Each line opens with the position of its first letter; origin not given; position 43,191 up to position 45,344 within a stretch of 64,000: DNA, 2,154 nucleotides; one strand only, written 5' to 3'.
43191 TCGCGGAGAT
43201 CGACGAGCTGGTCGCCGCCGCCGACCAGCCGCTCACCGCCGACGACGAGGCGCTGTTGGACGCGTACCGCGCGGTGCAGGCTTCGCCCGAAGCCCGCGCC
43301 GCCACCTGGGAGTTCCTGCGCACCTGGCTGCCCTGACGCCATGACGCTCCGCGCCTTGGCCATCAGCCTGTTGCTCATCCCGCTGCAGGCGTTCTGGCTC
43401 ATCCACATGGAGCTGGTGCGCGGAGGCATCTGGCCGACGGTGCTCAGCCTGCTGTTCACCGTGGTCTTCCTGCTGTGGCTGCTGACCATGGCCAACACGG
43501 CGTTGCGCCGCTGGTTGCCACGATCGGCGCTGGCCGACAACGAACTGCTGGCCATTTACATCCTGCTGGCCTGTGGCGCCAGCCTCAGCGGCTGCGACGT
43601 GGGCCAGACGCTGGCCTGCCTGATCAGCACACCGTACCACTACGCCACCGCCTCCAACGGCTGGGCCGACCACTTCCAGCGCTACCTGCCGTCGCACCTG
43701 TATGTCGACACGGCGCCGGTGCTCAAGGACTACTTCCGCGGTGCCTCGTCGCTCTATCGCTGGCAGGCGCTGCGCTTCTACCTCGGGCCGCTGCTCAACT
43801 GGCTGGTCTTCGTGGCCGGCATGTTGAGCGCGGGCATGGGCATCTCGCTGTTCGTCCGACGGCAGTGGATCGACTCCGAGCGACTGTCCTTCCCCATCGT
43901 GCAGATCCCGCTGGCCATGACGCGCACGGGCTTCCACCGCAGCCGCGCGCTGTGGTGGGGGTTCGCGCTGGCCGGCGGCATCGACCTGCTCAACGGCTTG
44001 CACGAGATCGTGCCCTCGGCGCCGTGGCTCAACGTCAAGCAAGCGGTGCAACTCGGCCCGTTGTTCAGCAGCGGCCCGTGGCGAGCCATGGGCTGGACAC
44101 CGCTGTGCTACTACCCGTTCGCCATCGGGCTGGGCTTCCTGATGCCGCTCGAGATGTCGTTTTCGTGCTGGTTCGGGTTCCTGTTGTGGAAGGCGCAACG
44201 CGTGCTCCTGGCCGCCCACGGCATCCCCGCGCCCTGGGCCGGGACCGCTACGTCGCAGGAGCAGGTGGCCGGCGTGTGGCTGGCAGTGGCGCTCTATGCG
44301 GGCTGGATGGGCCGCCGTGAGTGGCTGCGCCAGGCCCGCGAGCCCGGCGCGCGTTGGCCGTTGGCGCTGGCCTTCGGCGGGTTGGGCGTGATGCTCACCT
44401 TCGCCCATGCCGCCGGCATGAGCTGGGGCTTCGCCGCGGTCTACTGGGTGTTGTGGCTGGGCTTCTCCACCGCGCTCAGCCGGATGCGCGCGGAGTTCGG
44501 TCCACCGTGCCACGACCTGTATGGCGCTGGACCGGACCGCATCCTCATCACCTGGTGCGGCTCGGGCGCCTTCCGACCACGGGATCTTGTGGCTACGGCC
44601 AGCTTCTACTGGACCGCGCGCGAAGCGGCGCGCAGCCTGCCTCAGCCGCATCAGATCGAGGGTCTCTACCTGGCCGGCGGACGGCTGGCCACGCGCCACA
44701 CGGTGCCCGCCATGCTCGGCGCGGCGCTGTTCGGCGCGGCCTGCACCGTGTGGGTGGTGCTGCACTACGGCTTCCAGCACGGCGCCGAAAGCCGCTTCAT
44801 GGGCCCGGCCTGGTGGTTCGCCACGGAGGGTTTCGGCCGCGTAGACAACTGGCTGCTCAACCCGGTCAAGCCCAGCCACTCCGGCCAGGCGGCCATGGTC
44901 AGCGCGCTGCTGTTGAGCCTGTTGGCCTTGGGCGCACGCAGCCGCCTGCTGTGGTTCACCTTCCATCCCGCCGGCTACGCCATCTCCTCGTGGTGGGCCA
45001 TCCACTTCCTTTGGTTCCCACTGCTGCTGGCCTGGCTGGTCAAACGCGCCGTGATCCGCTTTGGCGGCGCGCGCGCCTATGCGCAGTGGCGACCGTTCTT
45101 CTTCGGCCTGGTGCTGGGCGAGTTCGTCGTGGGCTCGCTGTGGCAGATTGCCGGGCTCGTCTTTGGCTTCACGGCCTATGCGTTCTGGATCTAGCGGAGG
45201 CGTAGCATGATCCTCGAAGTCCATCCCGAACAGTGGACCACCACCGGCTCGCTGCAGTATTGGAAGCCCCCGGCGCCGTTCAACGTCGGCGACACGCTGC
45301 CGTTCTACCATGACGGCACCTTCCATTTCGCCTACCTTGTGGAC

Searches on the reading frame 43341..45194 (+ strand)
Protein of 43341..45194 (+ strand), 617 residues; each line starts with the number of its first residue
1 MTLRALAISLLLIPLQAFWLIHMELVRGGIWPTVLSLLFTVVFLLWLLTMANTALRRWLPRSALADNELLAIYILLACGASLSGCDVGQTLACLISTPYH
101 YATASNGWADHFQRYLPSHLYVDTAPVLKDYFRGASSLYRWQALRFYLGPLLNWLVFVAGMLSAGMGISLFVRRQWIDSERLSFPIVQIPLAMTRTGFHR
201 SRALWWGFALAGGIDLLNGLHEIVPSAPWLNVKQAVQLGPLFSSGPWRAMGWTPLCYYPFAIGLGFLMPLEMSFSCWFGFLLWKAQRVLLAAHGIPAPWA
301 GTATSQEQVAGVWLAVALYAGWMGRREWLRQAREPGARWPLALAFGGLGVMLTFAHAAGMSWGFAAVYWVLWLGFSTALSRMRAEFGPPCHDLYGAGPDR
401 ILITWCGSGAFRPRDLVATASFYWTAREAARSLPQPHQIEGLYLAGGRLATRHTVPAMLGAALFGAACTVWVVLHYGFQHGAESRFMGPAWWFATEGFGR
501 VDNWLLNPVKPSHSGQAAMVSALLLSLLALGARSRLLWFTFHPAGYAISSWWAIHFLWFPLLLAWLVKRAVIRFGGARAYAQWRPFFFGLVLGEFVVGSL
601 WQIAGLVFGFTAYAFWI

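Call 7: search_protein_families(library=pfam, proteins=[window:43341-45194:+], max_evalue=1)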
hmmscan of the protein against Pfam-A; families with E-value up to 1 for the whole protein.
window:43341-45194:+ (617 aa): 2 families
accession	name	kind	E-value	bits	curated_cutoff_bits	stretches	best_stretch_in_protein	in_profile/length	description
PF20581.3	DUF6785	-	3.3e-121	405.7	25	1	2-481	1-498/498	Family of unknown function (DUF6785)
PF20580.3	DUF6784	-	3e-27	95.2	26.4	1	518-616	3-100/101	Domain of unknown function (DUF6784)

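Call 8: search_protein_families(library=ncbifam, proteins=[window:43341-45194:+], max_evalue=1)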
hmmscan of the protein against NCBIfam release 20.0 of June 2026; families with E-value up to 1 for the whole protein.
window:43341-45194:+ (617 aa): 0 families

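Call 44: find_homologous_proteins(query=window:43341-45194:+, max_evalue=0.00001)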
Query window:43341-45194:+ (617 aa): 209 proteins with E <= 0.00001 among 8000 candidates; the best 120 are listed.
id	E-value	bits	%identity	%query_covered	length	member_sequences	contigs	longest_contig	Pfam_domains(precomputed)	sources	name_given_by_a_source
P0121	0.0e+0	1410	100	100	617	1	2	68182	PF20580.4,PF20581.4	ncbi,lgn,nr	ncbi:MAG: hypothetical protein HZB16_04775 [Armatimonadetes bacterium]|nr:hypothetical protein [Arma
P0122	9.3e-268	909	68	100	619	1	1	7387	PF20580.4,PF20581.4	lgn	-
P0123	2.5e-267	907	67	100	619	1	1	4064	PF20580.4,PF20581.4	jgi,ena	jgi:hypothetical protein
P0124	1.1e-260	885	67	100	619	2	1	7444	PF20580.4,PF20581.4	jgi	jgi:hypothetical protein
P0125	5.3e-258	876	63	98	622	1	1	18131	PF20580.4,PF20581.4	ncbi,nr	ncbi:MAG: hypothetical protein HYU66_03695 [Armatimonadetes bacterium]|nr:hypothetical protein [Arma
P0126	1.3e-245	835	63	98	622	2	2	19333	PF20580.4,PF20581.4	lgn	-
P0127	2.8e-241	821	61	100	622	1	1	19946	PF20580.4,PF20581.4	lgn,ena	-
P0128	1.2e-232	793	59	100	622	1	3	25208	PF20580.4,PF20581.4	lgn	-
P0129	7.6e-218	744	57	100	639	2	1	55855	PF20580.4,PF20581.4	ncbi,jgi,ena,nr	ncbi:MAG TPA: hypothetical protein EYP85_00850 [Armatimonadetes bacterium]|nr:hypothetical protein [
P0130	6.5e-217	741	57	100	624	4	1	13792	PF20580.4,PF20581.4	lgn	-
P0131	9.3e-211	720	56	100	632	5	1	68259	PF20580.4,PF20581.4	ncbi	-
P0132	4.4e-205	701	54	100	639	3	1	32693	PF20580.4,PF20581.4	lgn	-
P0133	7.3e-202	691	52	98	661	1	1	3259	PF20580.4,PF20581.4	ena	-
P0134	3.0e-186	639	50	100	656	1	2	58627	PF20580.4,PF20581.4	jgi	-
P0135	1.1e-169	584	47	100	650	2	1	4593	PF20580.4,PF20581.4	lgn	-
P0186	1.4e-108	382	37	100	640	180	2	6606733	PF20580.4,PF20581.4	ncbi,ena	-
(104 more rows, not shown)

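Call 45: find_encoding_contigs(protein=P0125, flank=8000, max_places=2)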
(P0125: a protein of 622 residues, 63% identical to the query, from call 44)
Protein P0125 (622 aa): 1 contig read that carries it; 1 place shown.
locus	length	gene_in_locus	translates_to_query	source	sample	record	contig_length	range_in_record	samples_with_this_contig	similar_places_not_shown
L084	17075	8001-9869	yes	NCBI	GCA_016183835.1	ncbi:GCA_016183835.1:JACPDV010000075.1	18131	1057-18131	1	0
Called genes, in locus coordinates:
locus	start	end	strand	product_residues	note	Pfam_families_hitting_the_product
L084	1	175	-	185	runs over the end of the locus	-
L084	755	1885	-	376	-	PF01408:GFO_IDH_MocA, PF21252:Glyco_hydro_109_C (faint)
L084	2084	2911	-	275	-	-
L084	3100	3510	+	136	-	PF13411:MerR_1, PF00376:MerR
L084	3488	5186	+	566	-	PF13757:VIT_2, PF08487:VIT, PF00092:VWA, PF13519:VWA_2, PF13768:VWA_3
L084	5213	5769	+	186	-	-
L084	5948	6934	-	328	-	-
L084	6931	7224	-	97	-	-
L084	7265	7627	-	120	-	-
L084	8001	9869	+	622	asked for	PF20581:DUF6785, PF20580:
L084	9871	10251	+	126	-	PF08282:Hydrolase_3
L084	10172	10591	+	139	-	PF08282:Hydrolase_3, PF05116:S6PP (weak)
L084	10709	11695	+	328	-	-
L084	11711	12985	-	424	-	PF13517:FG-GAP_3 (faint), PF21348:RGL11_C (faint)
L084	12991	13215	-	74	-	PF06107:DUF951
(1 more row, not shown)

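Call 46: find_encoding_contigs(protein=P0129, flank=8000, max_places=2)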
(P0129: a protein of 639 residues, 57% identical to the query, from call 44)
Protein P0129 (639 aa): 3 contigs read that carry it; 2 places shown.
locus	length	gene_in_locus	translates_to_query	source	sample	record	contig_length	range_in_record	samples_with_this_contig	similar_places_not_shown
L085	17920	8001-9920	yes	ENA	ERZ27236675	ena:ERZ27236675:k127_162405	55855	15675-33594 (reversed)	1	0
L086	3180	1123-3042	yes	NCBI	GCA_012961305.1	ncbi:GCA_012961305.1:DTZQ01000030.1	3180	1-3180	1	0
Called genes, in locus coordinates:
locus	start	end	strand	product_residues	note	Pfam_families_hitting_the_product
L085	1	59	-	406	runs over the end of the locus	PF01773:Nucleos_tra2_N, PF07670:Gate, PF07662:Nucleos_tra2_C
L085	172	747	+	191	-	PF13513:HEAT_EZ (faint), PF00514:Arm (faint), PF02985:HEAT (faint), PF13646:HEAT_2, PF03130:HEAT_PBS (weak), PF13646:HEAT_2, PF03130:HEAT_PBS (weak), PF13646:HEAT_2 (weak)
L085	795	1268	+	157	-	-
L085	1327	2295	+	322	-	PF02638:GHL10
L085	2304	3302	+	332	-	PF01208:URO-D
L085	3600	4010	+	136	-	PF12797:Fer4_2 (faint), PF13237:Fer4_10 (faint), PF13484:Fer4_16 (faint), PF13247:Fer4_11, PF12838:Fer4_7 (weak), PF13187:Fer4_9 (weak), PF25160:LdpA_Fe-S-bd (weak), PF12838:Fer4_7 (weak), +4 more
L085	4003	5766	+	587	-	PF02730:AFOR_N, PF01314:AFOR_C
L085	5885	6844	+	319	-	PF02653:BPD_transp_2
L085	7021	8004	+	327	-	PF00532:Peripla_BP_1, PF13377:Peripla_BP_3 (faint), PF13407:Peripla_BP_4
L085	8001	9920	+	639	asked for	PF20581:DUF6785, PF20580:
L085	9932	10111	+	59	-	-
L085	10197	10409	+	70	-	-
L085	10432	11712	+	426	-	PF01546:Peptidase_M20, PF07687:M20_dimer (weak)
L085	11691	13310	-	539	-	PF06415:iPGM_N, PF01676:Metalloenzyme, PF01663:Phosphodiest, PF01676:Metalloenzyme, PF06415:iPGM_N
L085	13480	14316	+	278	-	PF02811:PHP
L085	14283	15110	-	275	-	PF04909:Amidohydro_2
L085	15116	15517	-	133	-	PF13441:Gly-zipper_YMGG (weak)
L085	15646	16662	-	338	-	-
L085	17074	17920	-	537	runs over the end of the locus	PF13371:TPR_9 (faint), PF13428:TPR_14 (faint), PF13432:TPR_16, PF14559:TPR_19 (weak), PF12895:ANAPC3 (weak), PF13432:TPR_16 (weak), PF00515:TPR_1 (weak), PF13414:TPR_11 (weak), +6 more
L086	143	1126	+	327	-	PF00532:Peripla_BP_1, PF13377:Peripla_BP_3 (faint), PF13407:Peripla_BP_4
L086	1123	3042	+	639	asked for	PF20581:DUF6785, PF20580:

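Call 47: find_encoding_contigs(protein=P0131, flank=8000, max_places=2)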
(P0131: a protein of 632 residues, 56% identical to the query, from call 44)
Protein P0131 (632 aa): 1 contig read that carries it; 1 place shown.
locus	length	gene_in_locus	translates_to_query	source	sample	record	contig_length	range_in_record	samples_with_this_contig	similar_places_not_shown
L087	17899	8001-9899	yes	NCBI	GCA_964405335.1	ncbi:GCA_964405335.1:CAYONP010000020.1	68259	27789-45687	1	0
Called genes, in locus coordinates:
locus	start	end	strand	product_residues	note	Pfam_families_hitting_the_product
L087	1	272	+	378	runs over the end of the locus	-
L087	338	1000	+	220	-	-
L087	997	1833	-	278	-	PF00188:CAP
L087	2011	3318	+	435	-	PF00696:AA_kinase, PF01842:ACT (faint), PF13840:ACT_7 (faint), PF22468:ACT_9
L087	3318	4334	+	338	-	PF14607:GxDLY, PF13472:Lipase_GDSL_2, PF14606:Lipase_GDSL_3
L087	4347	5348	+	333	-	PF01208:URO-D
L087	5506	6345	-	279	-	PF13676:TIR_2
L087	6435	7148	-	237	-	-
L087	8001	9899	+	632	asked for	PF20581:DUF6785, PF20580:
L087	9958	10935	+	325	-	PF04041:Glyco_hydro_130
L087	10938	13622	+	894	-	PF12705:PDDEXK_1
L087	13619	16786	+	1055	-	PF00580:UvrD-helicase, PF13245:AAA_19, PF13401:AAA_22 (faint), PF13604:AAA_30 (faint), PF13361:UvrD_C, PF13538:UvrD_C_2 (faint), PF12705:PDDEXK_1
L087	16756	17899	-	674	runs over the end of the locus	PF22666:Glyco_hydro_2_N2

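Call 65: find_encoding_contigs(protein=P0128, flank=8000, max_places=2)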
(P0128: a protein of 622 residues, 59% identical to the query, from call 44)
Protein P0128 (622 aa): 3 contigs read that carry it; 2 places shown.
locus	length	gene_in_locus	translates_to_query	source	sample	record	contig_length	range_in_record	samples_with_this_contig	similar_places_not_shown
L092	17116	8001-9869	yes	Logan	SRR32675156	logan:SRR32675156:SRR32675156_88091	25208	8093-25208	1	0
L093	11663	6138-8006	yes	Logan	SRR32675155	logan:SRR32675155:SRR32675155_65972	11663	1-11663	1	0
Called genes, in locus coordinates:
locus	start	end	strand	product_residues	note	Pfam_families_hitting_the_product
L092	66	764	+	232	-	PF18599:LCIB_C_CA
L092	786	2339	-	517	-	PF00149:Metallophos, PF02872:5_nucleotid_C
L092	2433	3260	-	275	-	PF00135:COesterase, PF20434:BD-FAE, PF07859:Abhydrolase_3, PF12697:Abhydrolase_6, PF00326:Peptidase_S9 (weak)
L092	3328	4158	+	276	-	PF13483:Lactamase_B_3, PF12706:Lactamase_B_2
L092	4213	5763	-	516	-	PF14686:fn3_3 (faint), PF00775:Dioxygenase_C (faint), PF08308:PEGA (faint), PF09430:EMC7_beta-sandw (faint), PF13620:CarboxypepD_reg, PF13620:CarboxypepD_reg, PF13715:CarbopepD_reg_2 (weak), PF13620:CarboxypepD_reg (weak), +3 more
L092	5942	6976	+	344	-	PF01408:GFO_IDH_MocA, PF22725:GFO_IDH_MocA_C3 (faint)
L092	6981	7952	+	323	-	PF01208:URO-D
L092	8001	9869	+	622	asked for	PF20581:DUF6785, PF20580:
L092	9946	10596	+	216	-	PF13085:Fer2_3 (weak), PF01799:Fer2_2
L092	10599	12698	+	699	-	PF01315:Ald_Xan_dh_C (faint), PF02738:MoCoBD_1, PF20256:MoCoBD_2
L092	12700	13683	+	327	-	PF00941:FAD_binding_5, PF03450:CO_deh_flav_C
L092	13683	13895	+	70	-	-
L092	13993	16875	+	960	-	PF00270:DEAD, PF00271:Helicase_C, PF16124:RecQ_Zn_bind, PF09382:RQC, PF00570:HRDC, PF14493:HTH_40 (weak)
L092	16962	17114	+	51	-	?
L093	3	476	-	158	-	?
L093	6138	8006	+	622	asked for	PF20581:DUF6785, PF20580:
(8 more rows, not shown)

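Call 66: find_encoding_contigs(protein=P0132, flank=8000, max_places=2)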
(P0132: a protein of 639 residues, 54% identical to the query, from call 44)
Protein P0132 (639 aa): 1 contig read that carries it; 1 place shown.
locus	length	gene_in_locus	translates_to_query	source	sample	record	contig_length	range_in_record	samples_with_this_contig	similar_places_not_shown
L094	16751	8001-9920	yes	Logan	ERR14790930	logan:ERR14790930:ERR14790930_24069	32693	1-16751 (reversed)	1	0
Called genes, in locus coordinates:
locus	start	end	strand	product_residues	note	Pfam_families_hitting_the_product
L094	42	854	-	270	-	PF00731:AIRC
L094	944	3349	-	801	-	PF13320:GH123_cat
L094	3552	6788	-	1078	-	PF13385:Laminin_G_3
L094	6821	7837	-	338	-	PF13646:HEAT_2, PF02985:HEAT (faint), PF13646:HEAT_2, PF02837:Glyco_hydro_2_N (weak), PF13364:BetaGal_ABD2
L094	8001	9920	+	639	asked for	PF20581:DUF6785, PF20580:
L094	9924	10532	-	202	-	-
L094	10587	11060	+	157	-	-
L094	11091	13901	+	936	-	PF02585:PIG-L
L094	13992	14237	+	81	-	PF00364:Biotin_lipoyl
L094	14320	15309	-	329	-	PF01180:DHO_dh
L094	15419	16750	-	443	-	?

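Call 67: find_encoding_contigs(protein=P0134, flank=8000, max_places=2)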
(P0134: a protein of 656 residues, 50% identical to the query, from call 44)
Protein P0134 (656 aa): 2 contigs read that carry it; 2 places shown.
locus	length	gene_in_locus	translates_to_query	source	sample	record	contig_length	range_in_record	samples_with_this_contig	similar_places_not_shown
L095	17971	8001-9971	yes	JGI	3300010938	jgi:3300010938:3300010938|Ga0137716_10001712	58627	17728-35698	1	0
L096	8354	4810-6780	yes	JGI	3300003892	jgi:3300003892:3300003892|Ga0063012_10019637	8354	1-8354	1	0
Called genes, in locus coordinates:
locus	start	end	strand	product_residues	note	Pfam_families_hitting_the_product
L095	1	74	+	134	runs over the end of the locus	PF01850:PIN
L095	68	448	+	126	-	-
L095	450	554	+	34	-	-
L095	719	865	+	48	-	-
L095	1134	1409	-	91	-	PF09827:CRISPR_Cas2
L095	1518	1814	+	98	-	-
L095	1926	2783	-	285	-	PF16745:RsgA_N (weak), PF03193:RsgA_GTPase, PF01926:MMR_HSR1 (weak)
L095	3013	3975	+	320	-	-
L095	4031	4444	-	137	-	PF00436:SSB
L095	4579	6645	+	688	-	PF00456:Transketolase_N, PF02779:Transket_pyr, PF02780:Transketolase_C, PF22613:Transketolase_C_1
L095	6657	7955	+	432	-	PF01547:SBP_bac_1, PF13416:SBP_bac_8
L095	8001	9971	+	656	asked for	PF20581:DUF6785, PF20580:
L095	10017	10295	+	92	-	-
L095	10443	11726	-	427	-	PF13481:AAA_25, PF03796:DnaB_C (faint), PF06745:ATPase, PF13191:AAA_16 (faint), PF23442:DUF7125 (weak), PF13541:ChlI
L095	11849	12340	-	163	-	-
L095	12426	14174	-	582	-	-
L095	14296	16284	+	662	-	PF05378:Hydant_A_N, PF13941:MutL (faint), PF01968:Hydantoinase_A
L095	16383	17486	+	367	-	PF09376:NurA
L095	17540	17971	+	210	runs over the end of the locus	-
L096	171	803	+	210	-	-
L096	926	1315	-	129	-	-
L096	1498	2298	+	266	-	-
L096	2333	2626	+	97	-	-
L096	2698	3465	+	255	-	PF02779:Transket_pyr, PF02780:Transketolase_C, PF22613:Transketolase_C_1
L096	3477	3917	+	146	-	-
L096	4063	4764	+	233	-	PF01547:SBP_bac_1, PF13416:SBP_bac_8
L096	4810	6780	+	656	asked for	PF20581:DUF6785, PF20580:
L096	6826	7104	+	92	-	-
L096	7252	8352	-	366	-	?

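Call 68: find_encoding_contigs(protein=P0186, flank=8000, max_places=2)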
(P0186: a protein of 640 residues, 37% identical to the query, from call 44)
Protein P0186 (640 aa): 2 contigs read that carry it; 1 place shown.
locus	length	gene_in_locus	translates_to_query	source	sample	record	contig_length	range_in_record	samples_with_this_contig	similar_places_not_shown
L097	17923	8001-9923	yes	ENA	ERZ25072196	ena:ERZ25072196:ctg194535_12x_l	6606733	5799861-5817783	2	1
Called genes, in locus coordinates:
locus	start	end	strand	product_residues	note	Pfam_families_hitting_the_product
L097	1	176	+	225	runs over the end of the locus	PF09335:VTT_dom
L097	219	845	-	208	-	PF01066:CDP-OH_P_transf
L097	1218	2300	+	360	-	PF13964:Beta-prop_Calicin, PF24681:Kelch_KLHDC2_KLHL20_DRC7, PF24981:Beta-prop_ATRN-LZTR1, PF25210:Kelch_FKB95, PF01344:Kelch_1, PF25210:Kelch_FKB95, PF01344:Kelch_1, PF13964:Beta-prop_Calicin, +10 more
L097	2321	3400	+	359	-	PF13964:Beta-prop_Calicin, PF24681:Kelch_KLHDC2_KLHL20_DRC7, PF01344:Kelch_1, PF24981:Beta-prop_ATRN-LZTR1, PF25210:Kelch_FKB95, PF24996:NANM, PF01344:Kelch_1, PF13964:Beta-prop_Calicin, +9 more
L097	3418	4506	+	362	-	PF13964:Beta-prop_Calicin, PF24681:Kelch_KLHDC2_KLHL20_DRC7, PF24981:Beta-prop_ATRN-LZTR1, PF25210:Kelch_FKB95, PF01344:Kelch_1, PF13964:Beta-prop_Calicin, PF25210:Kelch_FKB95, PF13415:Beta-prop_FBX42, +4 more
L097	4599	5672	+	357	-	PF13964:Beta-prop_Calicin, PF25210:Kelch_FKB95, PF24681:Kelch_KLHDC2_KLHL20_DRC7, PF24981:Beta-prop_ATRN-LZTR1, PF01344:Kelch_1, PF13415:Beta-prop_FBX42, PF25210:Kelch_FKB95, PF13964:Beta-prop_Calicin, +9 more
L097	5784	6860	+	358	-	PF13415:Beta-prop_FBX42, PF24681:Kelch_KLHDC2_KLHL20_DRC7, PF25210:Kelch_FKB95, PF13964:Beta-prop_Calicin, PF24981:Beta-prop_ATRN-LZTR1, PF01344:Kelch_1, PF13415:Beta-prop_FBX42, PF13418:Beta-prop_TYW4, +11 more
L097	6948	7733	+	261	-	PF05721:PhyH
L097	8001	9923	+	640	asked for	PF20581:DUF6785, PF20580:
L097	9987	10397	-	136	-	-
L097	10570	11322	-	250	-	-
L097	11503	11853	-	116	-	-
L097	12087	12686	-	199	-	-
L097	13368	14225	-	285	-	PF01476:LysM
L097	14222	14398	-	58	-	-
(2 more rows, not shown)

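Call 75: find_related_loci(query=A5, collection=metagenome_contigs, flank=8000)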
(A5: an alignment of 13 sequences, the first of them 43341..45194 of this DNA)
Query A5 (617 aa) in metagenome_contigs; peptide patterns used: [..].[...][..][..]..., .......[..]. (x = any residue, [..] = any of these).
97 stretches matched a pattern; 2 encode a relative of the query (tblastn E <= 1e-3); 2 distinct loci.
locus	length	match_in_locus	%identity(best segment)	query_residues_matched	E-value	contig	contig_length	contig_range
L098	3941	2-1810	69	15-617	0e+0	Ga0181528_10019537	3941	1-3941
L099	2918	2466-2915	65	1-150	2e-48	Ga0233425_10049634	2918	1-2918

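Call 97: predict_structure(alignment_id=A5)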
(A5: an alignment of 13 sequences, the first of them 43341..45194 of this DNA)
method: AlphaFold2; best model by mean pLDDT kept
length: 617 residues; sequences in the alignment: 13
mean_pLDDT: 78.6   pTM: 0.84
mean pLDDT of the five models: 78.6, 77.7, 77.1, 72.8, 72.7
residues with pLDDT >= 90: 150; 70-90: 309; 50-70: 128; < 50: 30
segments of 3 or more residues with pLDDT < 50: 30-33, 179-183, 429-431, 552-555, 614-617
pLDDT, mean of each block of 10 residues (from residue 1): 92 90 68 61 92 93 93 91 68 68 65 77 84 87 89 89 91 64 62 89 94 87 82 54 55 61 77 64 71 63 74 86 82 82 94 90 92 83 63 66 91 85 54 73 79 91 91 88 70 71 86 91 91 79 65 55 78 86 91 87 79 50
secondary structure, 60 per line:
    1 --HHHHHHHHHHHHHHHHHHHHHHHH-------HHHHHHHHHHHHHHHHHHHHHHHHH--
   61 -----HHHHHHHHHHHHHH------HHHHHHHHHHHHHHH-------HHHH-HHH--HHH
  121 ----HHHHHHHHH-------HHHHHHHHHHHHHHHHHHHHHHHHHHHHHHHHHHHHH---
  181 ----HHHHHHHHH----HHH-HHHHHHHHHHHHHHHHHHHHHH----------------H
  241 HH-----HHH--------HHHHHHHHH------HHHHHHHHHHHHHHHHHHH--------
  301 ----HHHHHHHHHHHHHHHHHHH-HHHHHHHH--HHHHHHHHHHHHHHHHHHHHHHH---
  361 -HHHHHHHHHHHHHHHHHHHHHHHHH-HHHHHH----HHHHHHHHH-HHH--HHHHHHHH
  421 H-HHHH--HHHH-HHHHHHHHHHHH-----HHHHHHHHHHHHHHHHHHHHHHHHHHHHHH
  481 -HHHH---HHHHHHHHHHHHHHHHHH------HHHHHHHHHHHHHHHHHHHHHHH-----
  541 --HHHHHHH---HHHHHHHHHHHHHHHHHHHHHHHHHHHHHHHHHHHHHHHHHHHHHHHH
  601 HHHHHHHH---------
elements in order: H3-26 H34-58 H66-79 H86-100 H108-111 H125-133 H141-177 H185-193 H202-223 H259-267 H274-292 H305-323 H325-332 H335-357 H362-386 H388-393 H398-406 H413-421 H423-426 H429-432 H434-445 H451-480 H482-485 H489-506 H513-535 H543-549 H553-608
